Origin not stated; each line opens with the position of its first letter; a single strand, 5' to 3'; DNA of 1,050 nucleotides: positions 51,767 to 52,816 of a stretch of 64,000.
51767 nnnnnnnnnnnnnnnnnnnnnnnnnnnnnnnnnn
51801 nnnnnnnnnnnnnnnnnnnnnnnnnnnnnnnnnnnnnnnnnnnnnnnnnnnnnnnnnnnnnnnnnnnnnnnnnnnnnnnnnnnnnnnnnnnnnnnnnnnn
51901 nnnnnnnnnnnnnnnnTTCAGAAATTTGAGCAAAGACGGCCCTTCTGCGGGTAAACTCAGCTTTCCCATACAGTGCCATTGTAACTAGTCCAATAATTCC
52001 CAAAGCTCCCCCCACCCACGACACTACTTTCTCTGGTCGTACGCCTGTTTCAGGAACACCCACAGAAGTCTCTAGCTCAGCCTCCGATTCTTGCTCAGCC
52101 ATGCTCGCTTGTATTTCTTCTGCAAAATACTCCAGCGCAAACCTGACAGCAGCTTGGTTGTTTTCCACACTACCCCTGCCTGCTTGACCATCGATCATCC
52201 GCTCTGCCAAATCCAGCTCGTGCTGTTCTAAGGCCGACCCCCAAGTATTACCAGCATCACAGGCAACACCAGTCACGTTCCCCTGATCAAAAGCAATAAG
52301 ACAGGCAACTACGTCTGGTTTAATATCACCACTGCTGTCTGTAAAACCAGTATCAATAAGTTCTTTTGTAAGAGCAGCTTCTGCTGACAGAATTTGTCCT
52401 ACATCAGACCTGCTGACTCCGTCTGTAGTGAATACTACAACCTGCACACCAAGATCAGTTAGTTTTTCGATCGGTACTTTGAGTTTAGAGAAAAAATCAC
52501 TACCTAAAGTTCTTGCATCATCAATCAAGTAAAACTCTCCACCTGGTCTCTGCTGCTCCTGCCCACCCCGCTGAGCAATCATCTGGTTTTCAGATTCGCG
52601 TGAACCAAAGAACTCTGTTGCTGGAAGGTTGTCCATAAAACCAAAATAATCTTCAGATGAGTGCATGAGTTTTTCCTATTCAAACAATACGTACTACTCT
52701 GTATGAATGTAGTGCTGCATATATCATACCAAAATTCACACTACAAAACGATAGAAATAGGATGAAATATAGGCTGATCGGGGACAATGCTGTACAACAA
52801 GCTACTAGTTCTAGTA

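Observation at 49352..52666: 1104-aa protein combining a TPM-like N-terminal domain, a TM helix, ~800 aa of coiled coil and a 100-aa K/E/R charge tail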

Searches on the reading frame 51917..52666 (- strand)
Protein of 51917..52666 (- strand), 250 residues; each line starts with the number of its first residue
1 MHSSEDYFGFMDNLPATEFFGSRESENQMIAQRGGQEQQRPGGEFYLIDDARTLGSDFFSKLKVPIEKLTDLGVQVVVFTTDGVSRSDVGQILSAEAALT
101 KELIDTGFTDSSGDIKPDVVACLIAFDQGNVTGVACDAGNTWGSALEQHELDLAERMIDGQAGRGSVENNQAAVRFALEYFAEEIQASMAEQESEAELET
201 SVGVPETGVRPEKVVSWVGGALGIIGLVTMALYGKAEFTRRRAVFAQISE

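Call 17: predict_structure(protein=window:51917-52666:-)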
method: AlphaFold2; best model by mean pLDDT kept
length: 250 residues; sequences in the alignment: 1
mean_pLDDT: 41.8   pTM: 0.40
mean pLDDT of the five models: 41.8, 39.0, 37.7, 37.3, 32.0
residues with pLDDT >= 90: 0; 70-90: 0; 50-70: 64; < 50: 186
segments of 3 or more residues with pLDDT < 50: 1-68, 81-106, 141-146, 160-174, 192-250
pLDDT, mean of each block of 10 residues (from residue 1): 30 40 37 33 30 36 45 53 33 33 46 53 55 55 45 51 44 51 50 46 38 35 34 37 35
secondary structure, 60 per line:
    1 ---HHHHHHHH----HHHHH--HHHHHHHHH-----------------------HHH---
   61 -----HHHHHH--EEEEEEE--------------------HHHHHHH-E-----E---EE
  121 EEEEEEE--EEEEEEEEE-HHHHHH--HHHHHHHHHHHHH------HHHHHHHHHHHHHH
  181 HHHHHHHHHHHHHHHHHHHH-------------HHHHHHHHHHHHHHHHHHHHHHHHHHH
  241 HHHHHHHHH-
elements in order: H4-11 H16-20 H23-31 H66-71 E74-80 H101-107 E119-127 E130-138 H140-145 H148-160 H167-200 H214-249

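Call 18: search_protein_families(library=pfam, proteins=[window:51917-52666:-], max_evalue=10)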
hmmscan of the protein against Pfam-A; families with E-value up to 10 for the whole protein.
window:51917-52666:- (250 aa): 1 family
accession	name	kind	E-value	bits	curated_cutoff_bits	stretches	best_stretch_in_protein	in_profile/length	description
PF00782.25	DSPc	-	0.17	12.1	33.5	1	50-87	50-87/133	Dual specificity phosphatase, catalytic domain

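Call 19: search_solved_structures(query=window:51917-52666:-, max_evalue=10)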
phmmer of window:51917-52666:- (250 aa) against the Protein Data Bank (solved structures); distinct sequences matched with E-value up to 10: 0.

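Call 83: search_solved_structures(query=A5, max_evalue=10, show_alignments=2)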
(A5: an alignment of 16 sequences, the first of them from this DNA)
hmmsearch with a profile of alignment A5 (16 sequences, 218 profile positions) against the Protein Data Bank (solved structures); distinct sequences matched with E-value up to 10: 12.
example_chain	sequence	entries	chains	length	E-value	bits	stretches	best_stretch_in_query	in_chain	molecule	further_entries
7mcd_A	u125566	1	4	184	4.1e-05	26.8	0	52-79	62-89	AI-designed TIM-barrel F15C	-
2z4r_A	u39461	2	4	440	0.041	17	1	14-76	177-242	Chromosomal replication initiator protein dnaA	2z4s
2voy_I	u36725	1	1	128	0.19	14.8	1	33-77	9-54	CATION-TRANSPORTING ATPASE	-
7m99_A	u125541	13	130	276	0.29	14.2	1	33-102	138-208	TnsC | ShTnsC | TnsC filament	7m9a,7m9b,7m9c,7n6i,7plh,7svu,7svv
8rdu_D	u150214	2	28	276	0.29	14.2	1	33-102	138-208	ShTnsC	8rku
2orw_A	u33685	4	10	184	0.58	13.2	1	25-66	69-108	Thymidine kinase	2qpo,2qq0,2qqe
5lj9_A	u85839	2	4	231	0.66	13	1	29-72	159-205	Macrolide export ATP-binding/permease protein MacB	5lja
3mz2_A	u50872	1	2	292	1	12.4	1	44-89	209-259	Glycerophosphoryl diester phosphodiesterase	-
8ba1_B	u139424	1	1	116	1.1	12.4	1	114-154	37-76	Cleavage and polyadenylation specificity factor subunit 2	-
4umv_A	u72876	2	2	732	1.1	12.3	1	45-76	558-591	ZINC-TRANSPORTING ATPASE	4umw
7qep_M6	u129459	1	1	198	1.4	11.9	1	31-94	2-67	60S RIBOSOMAL PROTEIN L13A (L16)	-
3c41_J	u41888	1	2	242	2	11.5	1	10-70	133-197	Amino acid ABC transporter (ArtP)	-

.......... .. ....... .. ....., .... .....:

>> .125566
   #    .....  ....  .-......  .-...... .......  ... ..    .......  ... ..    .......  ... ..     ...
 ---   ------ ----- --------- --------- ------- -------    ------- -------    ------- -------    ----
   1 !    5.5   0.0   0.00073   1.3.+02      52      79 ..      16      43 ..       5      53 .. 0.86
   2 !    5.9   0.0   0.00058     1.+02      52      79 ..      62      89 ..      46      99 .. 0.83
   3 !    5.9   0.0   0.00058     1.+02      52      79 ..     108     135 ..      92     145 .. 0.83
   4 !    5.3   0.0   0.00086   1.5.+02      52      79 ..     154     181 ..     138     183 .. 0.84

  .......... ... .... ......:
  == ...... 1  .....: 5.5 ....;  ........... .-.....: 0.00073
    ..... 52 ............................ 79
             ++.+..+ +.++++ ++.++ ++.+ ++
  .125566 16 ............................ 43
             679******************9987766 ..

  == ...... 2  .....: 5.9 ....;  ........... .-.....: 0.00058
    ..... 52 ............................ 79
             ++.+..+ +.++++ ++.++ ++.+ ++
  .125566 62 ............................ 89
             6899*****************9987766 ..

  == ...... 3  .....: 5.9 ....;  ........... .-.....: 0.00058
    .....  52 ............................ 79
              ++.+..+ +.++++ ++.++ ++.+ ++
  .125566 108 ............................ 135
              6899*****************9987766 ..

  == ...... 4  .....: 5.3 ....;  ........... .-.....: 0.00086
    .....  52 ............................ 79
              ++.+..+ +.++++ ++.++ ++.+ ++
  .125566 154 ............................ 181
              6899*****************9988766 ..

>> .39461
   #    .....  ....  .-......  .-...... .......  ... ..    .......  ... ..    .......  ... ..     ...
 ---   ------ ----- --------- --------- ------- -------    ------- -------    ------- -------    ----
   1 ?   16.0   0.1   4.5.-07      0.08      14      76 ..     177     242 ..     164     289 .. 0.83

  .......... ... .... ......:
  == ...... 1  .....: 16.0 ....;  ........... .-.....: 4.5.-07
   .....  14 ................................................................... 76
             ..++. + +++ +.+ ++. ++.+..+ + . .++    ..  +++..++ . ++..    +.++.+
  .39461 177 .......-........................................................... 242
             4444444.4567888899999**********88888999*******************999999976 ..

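Call 118: fold_search(model_id=the predicted structure, library=pdb)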
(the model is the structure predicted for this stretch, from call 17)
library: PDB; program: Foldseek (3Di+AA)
matches with E <= 10: 191; with E <= 0.001: 0
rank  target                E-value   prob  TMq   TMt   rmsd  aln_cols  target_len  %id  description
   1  1n60_C                3.0e-01  0.13  0.15  0.13  15.6       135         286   10  Crystal Structure of the Cu,Mo-CO Dehydrogenase (CODH); Cyanide-inactivated Form (released 2002-12-18)
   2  2heh                  3.4e-01  0.04  0.12  0.10  14.5       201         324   13  Crystal Structure of the KIF2C motor domain (released 2006-07-18)
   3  8uem_B                3.8e-01  0.08  0.12  0.10  15.1        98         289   15  The CryoEM structure of the high affinity Carbon monoxide dehydrogenase from Mycobacterium smegmatis (released 2024-10-16)
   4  2cx7_B                4.3e-01  0.10  0.11  0.17  11.2        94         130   17  Crystal structure of sterol carrier protein 2 (released 2005-12-28)
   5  8p2b_B                5.7e-01  0.12  0.14  0.31  10.4        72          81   12  Crystal structure of CbFMN4 domain 1 (released 2023-07-19)
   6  8p2b_A                7.2e-01  0.14  0.15  0.34   8.8        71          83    8  Crystal structure of CbFMN4 domain 1 (released 2023-07-19)
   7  4eb7_C                7.7e-01  0.15  0.16  0.26  15.0       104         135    8  A. fulgidus IscS-IscU complex structure (released 2012-05-02)
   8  1zxi_C                7.7e-01  0.12  0.16  0.14  15.1       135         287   12  Reconstituted CO dehydrogenase from Oligotropha carboxidovorans (released 2005-10-11)
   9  2eq7_A                8.1e-01  0.08  0.16  0.10  10.2       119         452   17  Crystal structure of lipoamide dehydrogenase from thermus thermophilus HB8 with psbdo (released 2008-04-01)
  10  1zxi_F                8.6e-01  0.08  0.14  0.12  15.6       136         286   12  Reconstituted CO dehydrogenase from Oligotropha carboxidovorans (released 2005-10-11)
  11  1rm6_B                9.2e-01  0.09  0.12  0.10  13.9        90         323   11  Structure of 4-hydroxybenzoyl-CoA reductase from Thauera aromatica (released 2004-12-21)
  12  2yqu_A                9.7e-01  0.06  0.15  0.10  10.3       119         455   17  Crystal structures and evolutionary relationship of two different lipoamide dehydrogenase(E3s) from Thermus thermophil (released 2008-04-01)
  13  5xt5_C                1.2e+00  0.07  0.13  0.21  10.2        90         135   11  SufS-SufU complex from Bacillus subtilis (released 2017-12-20)
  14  1t3q_C                1.3e+00  0.07  0.12  0.11  13.9        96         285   11  Crystal structure of quinoline 2-Oxidoreductase from Pseudomonas Putida 86 (released 2004-09-14)
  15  6jzv_A                1.3e+00  0.03  0.09  0.13  13.8       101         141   10  Crystal structure of SufU from Bacillus subtilis (released 2020-05-06)
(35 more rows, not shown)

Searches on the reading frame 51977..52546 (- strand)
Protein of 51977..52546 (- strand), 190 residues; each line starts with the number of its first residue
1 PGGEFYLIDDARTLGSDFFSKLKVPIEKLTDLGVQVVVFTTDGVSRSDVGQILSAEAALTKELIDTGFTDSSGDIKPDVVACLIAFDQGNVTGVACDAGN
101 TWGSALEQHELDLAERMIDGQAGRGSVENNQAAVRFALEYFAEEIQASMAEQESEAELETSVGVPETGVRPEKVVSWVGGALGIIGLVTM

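Call 18: search_protein_families(library=pfam, proteins=[window:51977-52546:-], max_evalue=10)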
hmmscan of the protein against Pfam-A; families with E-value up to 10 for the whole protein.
window:51977-52546:- (190 aa): 1 family
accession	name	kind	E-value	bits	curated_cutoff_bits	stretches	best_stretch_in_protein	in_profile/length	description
PF00782.25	DSPc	-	0.13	12.5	33.5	1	11-47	51-87/133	Dual specificity phosphatase, catalytic domain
